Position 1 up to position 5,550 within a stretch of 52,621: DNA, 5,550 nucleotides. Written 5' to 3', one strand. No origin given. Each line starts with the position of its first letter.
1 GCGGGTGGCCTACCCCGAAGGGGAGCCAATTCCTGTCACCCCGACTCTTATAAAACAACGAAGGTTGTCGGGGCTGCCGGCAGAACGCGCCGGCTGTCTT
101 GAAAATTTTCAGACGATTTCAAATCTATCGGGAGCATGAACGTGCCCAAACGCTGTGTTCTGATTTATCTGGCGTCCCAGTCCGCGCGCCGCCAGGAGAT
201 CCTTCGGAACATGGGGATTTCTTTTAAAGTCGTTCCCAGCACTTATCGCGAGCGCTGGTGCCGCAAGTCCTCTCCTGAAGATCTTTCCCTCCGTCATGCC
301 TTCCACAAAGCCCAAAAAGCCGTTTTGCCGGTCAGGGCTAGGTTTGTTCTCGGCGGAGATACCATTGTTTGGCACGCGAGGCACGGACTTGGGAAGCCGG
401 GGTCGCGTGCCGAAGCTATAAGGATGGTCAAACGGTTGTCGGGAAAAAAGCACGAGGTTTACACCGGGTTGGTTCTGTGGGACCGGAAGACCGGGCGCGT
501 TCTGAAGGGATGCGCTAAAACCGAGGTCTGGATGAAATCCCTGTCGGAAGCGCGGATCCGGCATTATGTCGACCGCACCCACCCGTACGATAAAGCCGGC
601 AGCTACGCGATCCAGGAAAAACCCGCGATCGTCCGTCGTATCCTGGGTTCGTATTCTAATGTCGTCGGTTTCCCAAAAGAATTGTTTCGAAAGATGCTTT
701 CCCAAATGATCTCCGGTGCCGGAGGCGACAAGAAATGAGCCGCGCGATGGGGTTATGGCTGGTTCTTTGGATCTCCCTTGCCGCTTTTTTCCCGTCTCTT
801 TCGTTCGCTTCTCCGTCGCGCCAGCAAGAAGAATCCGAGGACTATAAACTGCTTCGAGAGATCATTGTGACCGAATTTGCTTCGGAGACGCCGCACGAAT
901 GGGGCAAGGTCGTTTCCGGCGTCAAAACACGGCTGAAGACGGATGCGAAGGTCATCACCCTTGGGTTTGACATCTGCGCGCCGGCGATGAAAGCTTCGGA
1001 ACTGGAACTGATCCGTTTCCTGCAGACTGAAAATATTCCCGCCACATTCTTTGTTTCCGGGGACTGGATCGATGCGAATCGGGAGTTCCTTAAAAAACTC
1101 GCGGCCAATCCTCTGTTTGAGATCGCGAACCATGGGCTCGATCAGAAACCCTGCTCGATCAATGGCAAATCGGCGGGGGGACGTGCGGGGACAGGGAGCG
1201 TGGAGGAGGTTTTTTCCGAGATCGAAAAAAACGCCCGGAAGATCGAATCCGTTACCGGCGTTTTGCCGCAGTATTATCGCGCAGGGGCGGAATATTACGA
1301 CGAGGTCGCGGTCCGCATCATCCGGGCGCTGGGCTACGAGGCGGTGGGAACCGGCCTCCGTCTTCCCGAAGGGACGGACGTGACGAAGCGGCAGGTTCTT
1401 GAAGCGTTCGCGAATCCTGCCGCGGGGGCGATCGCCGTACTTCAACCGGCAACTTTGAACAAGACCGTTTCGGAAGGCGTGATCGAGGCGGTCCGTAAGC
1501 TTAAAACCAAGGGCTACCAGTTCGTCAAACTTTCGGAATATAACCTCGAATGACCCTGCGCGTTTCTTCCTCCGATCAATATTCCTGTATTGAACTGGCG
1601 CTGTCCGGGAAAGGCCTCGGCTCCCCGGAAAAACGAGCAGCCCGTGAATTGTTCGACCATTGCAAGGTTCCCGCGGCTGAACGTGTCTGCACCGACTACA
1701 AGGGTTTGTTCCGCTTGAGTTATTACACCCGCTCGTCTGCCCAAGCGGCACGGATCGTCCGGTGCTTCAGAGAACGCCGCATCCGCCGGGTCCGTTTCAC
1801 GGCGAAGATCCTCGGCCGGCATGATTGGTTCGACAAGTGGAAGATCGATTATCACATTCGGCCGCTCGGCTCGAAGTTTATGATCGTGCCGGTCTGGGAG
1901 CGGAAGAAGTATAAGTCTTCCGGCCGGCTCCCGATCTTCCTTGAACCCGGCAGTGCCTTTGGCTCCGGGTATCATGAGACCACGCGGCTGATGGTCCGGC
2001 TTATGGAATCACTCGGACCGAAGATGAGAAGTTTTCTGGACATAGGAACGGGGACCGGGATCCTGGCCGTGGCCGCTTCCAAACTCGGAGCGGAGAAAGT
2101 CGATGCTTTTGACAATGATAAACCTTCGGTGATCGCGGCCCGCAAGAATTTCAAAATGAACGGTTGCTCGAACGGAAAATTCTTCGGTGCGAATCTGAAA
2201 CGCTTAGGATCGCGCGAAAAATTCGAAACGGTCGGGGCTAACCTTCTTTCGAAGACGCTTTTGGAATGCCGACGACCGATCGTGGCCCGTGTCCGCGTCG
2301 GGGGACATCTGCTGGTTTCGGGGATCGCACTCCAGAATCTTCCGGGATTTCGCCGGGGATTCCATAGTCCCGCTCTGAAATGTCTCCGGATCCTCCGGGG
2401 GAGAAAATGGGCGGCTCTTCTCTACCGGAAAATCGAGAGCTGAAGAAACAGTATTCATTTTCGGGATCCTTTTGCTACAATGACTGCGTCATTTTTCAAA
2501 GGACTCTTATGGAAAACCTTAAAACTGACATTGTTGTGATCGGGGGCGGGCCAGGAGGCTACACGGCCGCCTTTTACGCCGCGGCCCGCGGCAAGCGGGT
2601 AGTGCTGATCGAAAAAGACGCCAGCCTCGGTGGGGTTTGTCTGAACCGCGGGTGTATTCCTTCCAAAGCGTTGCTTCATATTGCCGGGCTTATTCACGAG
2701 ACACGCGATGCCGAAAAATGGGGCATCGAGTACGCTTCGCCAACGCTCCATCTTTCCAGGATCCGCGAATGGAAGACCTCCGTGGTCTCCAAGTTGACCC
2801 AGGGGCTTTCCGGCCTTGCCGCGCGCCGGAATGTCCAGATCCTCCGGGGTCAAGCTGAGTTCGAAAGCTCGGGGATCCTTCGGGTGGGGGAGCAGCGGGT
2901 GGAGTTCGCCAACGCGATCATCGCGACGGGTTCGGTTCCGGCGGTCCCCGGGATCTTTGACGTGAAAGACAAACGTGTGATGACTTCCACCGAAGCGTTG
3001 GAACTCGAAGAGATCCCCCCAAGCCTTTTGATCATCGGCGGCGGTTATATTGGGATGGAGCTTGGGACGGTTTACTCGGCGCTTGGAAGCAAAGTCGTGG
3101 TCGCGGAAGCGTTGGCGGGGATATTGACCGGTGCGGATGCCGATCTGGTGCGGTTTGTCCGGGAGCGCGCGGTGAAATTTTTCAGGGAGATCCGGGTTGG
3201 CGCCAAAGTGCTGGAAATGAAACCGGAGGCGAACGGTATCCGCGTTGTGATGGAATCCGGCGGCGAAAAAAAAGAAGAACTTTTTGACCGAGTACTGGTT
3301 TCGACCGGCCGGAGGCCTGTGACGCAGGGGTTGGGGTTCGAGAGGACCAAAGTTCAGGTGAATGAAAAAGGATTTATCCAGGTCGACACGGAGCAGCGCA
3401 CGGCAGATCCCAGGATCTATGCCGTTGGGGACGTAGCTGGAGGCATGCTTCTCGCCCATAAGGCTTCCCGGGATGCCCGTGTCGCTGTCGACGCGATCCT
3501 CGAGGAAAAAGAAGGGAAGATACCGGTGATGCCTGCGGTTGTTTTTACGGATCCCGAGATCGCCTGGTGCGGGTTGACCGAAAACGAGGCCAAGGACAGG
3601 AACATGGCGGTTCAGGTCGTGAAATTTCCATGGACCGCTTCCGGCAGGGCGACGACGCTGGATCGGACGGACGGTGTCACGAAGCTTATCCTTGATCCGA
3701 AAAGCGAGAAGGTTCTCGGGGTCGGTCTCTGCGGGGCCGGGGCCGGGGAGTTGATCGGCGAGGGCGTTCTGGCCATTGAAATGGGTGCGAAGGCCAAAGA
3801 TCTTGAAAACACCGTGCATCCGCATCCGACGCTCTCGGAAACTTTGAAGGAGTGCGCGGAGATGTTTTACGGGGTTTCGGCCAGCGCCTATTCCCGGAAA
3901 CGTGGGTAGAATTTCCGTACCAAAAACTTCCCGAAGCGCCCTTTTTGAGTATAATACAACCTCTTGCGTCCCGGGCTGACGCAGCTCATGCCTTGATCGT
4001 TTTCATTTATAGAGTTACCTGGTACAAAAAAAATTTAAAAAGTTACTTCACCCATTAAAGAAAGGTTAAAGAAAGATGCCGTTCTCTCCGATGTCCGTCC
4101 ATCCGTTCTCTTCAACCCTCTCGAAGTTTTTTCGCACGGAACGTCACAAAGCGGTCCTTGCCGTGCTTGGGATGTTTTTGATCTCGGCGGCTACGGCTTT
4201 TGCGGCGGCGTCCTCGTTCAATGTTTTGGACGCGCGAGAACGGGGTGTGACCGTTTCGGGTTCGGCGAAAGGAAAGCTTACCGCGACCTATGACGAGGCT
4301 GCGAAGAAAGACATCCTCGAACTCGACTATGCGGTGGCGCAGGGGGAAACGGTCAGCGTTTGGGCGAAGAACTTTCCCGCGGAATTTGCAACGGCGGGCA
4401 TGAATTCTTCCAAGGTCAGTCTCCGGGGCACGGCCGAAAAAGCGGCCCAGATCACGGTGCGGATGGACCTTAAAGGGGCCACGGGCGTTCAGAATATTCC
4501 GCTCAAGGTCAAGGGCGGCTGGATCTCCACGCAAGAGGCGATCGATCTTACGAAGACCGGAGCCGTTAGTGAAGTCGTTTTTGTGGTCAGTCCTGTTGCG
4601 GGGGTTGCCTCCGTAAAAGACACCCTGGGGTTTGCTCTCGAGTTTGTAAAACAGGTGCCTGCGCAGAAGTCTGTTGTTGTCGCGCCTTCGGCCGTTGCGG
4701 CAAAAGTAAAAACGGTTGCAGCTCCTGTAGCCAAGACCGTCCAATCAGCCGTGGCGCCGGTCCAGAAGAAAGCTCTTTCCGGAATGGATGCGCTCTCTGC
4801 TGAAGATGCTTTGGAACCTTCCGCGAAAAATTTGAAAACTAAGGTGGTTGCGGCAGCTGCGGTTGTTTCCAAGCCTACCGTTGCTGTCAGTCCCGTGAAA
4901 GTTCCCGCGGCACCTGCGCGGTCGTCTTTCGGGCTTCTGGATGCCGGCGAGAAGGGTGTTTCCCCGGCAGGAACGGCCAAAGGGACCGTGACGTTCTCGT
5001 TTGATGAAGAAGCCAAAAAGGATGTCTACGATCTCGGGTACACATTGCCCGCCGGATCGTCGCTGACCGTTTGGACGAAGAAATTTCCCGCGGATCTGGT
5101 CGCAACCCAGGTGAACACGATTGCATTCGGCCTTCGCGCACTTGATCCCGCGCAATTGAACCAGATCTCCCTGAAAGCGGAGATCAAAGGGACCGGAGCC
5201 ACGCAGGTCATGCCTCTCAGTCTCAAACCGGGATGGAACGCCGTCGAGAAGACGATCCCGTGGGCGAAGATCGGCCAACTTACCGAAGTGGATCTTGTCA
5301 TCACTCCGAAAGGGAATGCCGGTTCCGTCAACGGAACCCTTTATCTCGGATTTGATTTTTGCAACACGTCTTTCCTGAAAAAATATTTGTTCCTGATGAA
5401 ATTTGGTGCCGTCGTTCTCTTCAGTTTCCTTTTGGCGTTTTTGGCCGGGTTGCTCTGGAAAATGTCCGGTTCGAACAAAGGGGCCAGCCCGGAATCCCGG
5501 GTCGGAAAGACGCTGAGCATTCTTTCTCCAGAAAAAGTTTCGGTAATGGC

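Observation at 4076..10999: GH94 phosphorylase fused to a huge polytopic membrane block and exported CBM-like repeats, with no GT84 synthase domain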

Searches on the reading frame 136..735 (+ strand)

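Call 7: search_protein_families(library=pfam, proteins=[window:136-735:+], max_evalue=0.001)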
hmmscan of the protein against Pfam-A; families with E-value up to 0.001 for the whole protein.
window:136-735:+ (200 aa): 1 family
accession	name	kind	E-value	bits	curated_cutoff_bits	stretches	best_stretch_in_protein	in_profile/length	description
PF02545.19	Maf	-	3.5e-52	177.2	27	1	10-190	2-186/187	Maf-like protein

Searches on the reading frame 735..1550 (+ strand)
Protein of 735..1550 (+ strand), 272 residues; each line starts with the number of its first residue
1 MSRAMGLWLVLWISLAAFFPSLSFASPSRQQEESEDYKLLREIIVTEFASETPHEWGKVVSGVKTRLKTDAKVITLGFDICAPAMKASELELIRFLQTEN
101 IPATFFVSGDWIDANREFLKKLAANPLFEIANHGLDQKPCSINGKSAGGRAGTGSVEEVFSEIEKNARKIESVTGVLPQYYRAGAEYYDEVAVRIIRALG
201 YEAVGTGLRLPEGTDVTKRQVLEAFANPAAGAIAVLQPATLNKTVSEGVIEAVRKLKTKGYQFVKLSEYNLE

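Call 7: search_protein_families(library=pfam, proteins=[window:735-1550:+], max_evalue=0.001)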
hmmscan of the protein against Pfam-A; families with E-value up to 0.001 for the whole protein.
window:735-1550:+ (272 aa): 1 family
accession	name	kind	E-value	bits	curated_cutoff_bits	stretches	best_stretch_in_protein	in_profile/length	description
PF01522.26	Polysacc_deac_1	-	1.3e-18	67.6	23.1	1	68-204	3-124/124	Polysaccharide deacetylase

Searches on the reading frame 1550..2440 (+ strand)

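Call 7: search_protein_families(library=pfam, proteins=[window:1550-2440:+], max_evalue=0.001)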
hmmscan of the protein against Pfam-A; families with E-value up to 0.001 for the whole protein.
window:1550-2440:+ (297 aa): 4 families
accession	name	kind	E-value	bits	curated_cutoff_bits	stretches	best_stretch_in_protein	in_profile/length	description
PF06325.19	PrmA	-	2.6e-45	155.6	22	1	58-293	60-294/296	Ribosomal protein L11 methyltransferase (PrmA)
PF05175.20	MTS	-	2.2e-08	34.3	23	1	144-228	19-102/170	Methyltransferase small domain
PF13649.12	Methyltransf_25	-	4.6e-06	27.7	27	1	163-230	2-70/97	Methyltransferase domain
PF13847.12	Methyltransf_31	-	0.00092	19.4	27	0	161-231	6-81/145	Methyltransferase domain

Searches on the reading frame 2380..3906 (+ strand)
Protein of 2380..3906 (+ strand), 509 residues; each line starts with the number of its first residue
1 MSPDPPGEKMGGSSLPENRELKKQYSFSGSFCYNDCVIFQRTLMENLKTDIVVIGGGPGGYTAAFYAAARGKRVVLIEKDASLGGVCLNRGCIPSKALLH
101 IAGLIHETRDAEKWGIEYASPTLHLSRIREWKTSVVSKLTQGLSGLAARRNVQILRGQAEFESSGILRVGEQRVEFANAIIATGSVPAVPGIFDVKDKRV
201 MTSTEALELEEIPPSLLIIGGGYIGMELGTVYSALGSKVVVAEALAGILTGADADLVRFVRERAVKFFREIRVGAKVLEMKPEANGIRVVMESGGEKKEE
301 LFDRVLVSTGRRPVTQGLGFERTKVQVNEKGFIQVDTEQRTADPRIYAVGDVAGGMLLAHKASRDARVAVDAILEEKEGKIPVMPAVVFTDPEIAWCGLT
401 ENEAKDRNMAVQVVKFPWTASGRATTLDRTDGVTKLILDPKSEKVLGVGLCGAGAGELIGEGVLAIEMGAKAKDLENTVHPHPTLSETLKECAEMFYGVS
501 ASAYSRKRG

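Call 7: search_protein_families(library=pfam, proteins=[window:2380-3906:+], max_evalue=0.001)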
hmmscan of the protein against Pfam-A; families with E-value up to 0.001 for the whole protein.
window:2380-3906:+ (509 aa): 12 families
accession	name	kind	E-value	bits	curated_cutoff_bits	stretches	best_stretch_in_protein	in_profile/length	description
PF07992.20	Pyr_redox_2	-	5.5e-62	210.3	26.1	1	50-366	2-291/291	Pyridine nucleotide-disulphide oxidoreductase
PF02852.28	Pyr_redox_dim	-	1.6e-36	125.3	25.3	1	384-491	1-108/110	Pyridine nucleotide-disulphide oxidoreductase, dimerisation domain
PF00070.33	Pyr_redox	-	2.2e-15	57.3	22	1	216-291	2-79/82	Pyridine nucleotide-disulphide oxidoreductase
PF12831.13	FAD_oxidored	-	2.7e-11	43.9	27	1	50-92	1-43/416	FAD dependent oxidoreductase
PF00890.30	FAD_binding_2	-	3.1e-07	30.4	20.4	1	50-85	1-36/414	FAD binding domain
PF13450.12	NAD_binding_8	-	3.3e-07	30.9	21.9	1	53-88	1-36/68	NAD(P)-binding Rossmann-like domain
PF01946.23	Thi4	-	4e-07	29.9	26.2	1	42-89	11-59/235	Thi4 family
PF01494.25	FAD_binding_3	-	6.5e-07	29.3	22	0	48-82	1-35/349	FAD binding domain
PF01134.28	GIDA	-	4e-06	26.6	22.1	1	50-110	1-58/391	Glucose inhibited division protein A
PF13738.12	Pyr_redox_3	-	4.3e-06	26.6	30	0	177-350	126-305/305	Pyridine nucleotide-disulphide oxidoreductase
PF01266.30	DAO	-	2e-05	24.7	27.9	1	50-84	1-35/353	FAD dependent oxidoreductase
PF03486.20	HI0933_like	-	3.3e-05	23.9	50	1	50-84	2-36/244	HI0933-like protein Rossmann domain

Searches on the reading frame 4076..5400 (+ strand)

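Call 16: search_protein_families(library=pfam, proteins=[window:4076-5400:+], max_evalue=10)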
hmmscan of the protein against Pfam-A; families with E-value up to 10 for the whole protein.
window:4076-5400:+ (441 aa): 1 family
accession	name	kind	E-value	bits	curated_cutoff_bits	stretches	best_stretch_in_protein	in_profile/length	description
PF00932.25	LTD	-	0.14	13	34.3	1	306-338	49-73/109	Lamin Tail Domain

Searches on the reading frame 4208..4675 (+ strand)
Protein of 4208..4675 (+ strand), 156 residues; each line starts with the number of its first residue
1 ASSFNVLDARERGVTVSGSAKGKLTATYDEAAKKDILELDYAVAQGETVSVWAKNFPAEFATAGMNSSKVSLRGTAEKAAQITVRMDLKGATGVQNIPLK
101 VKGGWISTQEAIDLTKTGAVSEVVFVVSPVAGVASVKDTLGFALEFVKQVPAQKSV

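Call 58: search_solved_structures(query=A4, max_evalue=10)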
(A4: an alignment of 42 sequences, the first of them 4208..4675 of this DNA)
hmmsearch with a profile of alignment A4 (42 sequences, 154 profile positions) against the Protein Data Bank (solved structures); distinct sequences matched with E-value up to 10: 0.
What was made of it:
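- On CBM11: The repeat profile gives 0 PDB sequence hits (call 58).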

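Call 59: search_protein_families(library=pfam, alignment_id=A4, max_evalue=1)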
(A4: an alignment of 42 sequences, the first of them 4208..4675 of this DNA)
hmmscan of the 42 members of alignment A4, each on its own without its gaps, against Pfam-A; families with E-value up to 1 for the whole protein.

A. member 1, window:4208-4675:+ (156 aa): 1 family
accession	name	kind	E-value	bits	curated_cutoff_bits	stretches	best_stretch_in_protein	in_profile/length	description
PF13753.12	SWM_repeat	-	0.053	14.2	27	1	14-51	42-79/86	Putative flagellar system-associated repeat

B. families by the number of members that match (of 42 scanned): 17 families
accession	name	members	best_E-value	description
PF16048.10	Antimicrobial23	6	0.0011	Frog antimicrobial peptide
PF02755.20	RPEL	1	0.0021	RPEL repeat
PF17735.7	BslA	1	0.0035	Biofilm surface layer A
PF06551.18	DUF1120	1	0.013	Protein of unknown function (DUF1120)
PF07987.16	DUF1775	1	0.013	Domain of unkown function (DUF1775)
PF05018.18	CFA20_dom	1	0.02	CFA20 domain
PF09818.15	ABC_ATPase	1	0.023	P-loop domain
PF11869.14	DUF3389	1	0.024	Protein of unknown function (DUF3389)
PF18559.7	Exop_C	1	0.04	Galactose-binding domain-like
PF06841.18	Phage_T4_gp19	1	0.046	T4-like virus tail tube protein gp19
PF13753.12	SWM_repeat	1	0.053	Putative flagellar system-associated repeat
PF18788.6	DarA_N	1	0.064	Defence against restriction A N-terminal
PF22184.2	CBM_56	1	0.12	Carbohydrate binding module family 56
PF16377.10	DUF4987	1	0.12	Domain of unknown function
PF00316.25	FBPase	1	0.14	Fructose-1-6-bisphosphatase, N-terminal domain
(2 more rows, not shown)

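Call 74: predict_structure(alignment_id=A5)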
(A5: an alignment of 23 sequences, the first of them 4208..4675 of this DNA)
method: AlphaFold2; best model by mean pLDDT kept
length: 156 residues; sequences in the alignment: 23
mean_pLDDT: 94.8   pTM: 0.88
mean pLDDT of the five models: 94.8, 93.9, 94.0, 93.7, 93.5
residues with pLDDT >= 90: 140; 70-90: 14; 50-70: 2; < 50: 0
segments of 3 or more residues with pLDDT < 50: none
pLDDT, mean of each block of 10 residues (from residue 1): 88 98 97 96 98 95 91 96 98 97 95 94 98 98 94 74
secondary structure, 60 per line:
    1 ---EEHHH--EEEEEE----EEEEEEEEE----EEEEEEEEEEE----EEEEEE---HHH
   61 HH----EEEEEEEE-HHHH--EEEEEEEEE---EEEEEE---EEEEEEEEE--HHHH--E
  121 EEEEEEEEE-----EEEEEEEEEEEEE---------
elements in order: E11-16 E21-29 E34-44 E49-54 H58-62 E67-74 H76-79 E82-90 E94-99 E103-111 H114-117 E120-129 E135-147
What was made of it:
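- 4208..4675 (+): CBM-like β-jelly-roll repeat 1 (aa 45-200). AlphaFold2 pLDDT 94.8, pTM 0.88 (call 74).
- On CBM11: Model pLDDT 94.8 (call 74).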

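Call 77: fold_search(model_id=the predicted structure, library=pdb)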
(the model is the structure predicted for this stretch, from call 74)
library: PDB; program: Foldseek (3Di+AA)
matches with E <= 10: 1624; with E <= 0.001: 119
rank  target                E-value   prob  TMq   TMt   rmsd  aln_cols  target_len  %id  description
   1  6r3m_A                6.2e-07  1.00  0.59  0.54   5.1       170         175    9  Family 11 Carbohydrate-Binding Module from Clostridium thermocellum in complex with beta-1,3-1,4-mixed-linked tetrasac (released 2020-02-05)
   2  1v0a                  6.6e-07  1.00  0.60  0.56   4.8       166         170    8  Family 11 Carbohydrate-Binding Module of cellulosomal cellulase Lic26A-Cel5E of Clostridium thermocellum (released 2005-01-12)
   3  6r31_A                5.5e-06  1.00  0.59  0.55   4.8       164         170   10  Family 11 Carbohydrate-Binding Module from Clostridium thermocellum in complex with beta-1,3-1,4-mixed-linked tetrasac (released 2020-02-05)
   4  9cyn_B                6.2e-06  1.00  0.57  0.45   7.3       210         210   12  Flagellar filament sheath protein FlaA1 (released 2026-03-18)
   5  7zkq_A                8.6e-06  1.00  0.64  0.48   5.3       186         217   11  Early Pp module assembly intermediate of complex I (released 2022-11-23)
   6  2w91                  1.3e-05  1.00  0.59  0.17   5.0       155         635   15  Structure of a Streptococcus pneumoniae family 85 glycoside hydrolase, Endo-D. (released 2009-01-27)
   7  9cyn_A                1.3e-05  1.00  0.53  0.41   5.8       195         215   13  Flagellar filament sheath protein FlaA1 (released 2026-03-18)
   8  8a28_A                1.6e-05  1.00  0.49  0.24   6.0       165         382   11  Structure of the astacin zymogen of LAST-MAM from Limulus polyphemus (released 2022-10-19)
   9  4w8j                  1.6e-05  1.00  0.39  0.09   6.2       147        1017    9  Structure of the full-length insecticidal protein Cry1Ac reveals intriguing details of toxin packaging into in vivo form (released 2014-09-17)
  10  7zkp_A                2.4e-05  1.00  0.58  0.44   5.5       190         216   12  Late assembly intermediate of the proximal proton pumping module of complex I with assembly factors NDUFAF1 and CIA84 (released 2022-11-23)
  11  9qxq                  2.9e-05  1.00  0.39  0.08   6.0       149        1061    8  native structure of full-length pesticidal protein Cry1Ca18 at pH9, from crystals formed in vivo (released 2026-02-11)
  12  9cyn_C                3.1e-05  1.00  0.58  0.44   7.2       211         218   14  Flagellar filament sheath protein FlaA1 (released 2026-03-18)
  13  3gdb                  3.3e-05  1.00  0.58  0.16   4.9       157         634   15  Crystal structure of Spr0440 glycoside hydrolase domain, Endo-D from Streptococcus pneumoniae R6 (released 2009-03-17)
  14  2lro_MODEL_1_A        3.3e-05  1.00  0.59  0.55   5.6       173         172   10  Solution structure, dynamics and binding studies of CtCBM11 (released 2013-02-06)
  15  1dyo_A                3.9e-05  1.00  0.48  0.48   5.6       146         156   14  Xylan-Binding Domain from CBM 22, formally x6b domain (released 2000-07-04)
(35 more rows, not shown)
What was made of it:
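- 4208..4675 (+): Top Foldseek matches are CBM11 (6r3m, 1v0a; E 6e-7, TM ~0.6), then CIA30, CBM22 and CBM4 (call 77).
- On CBM11: Foldseek against 6r3m and 1v0a gives E 6e-7, probability 1.00 and TM 0.54-0.60 (call 77).
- CBM11-type fold (calls 74, 77).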
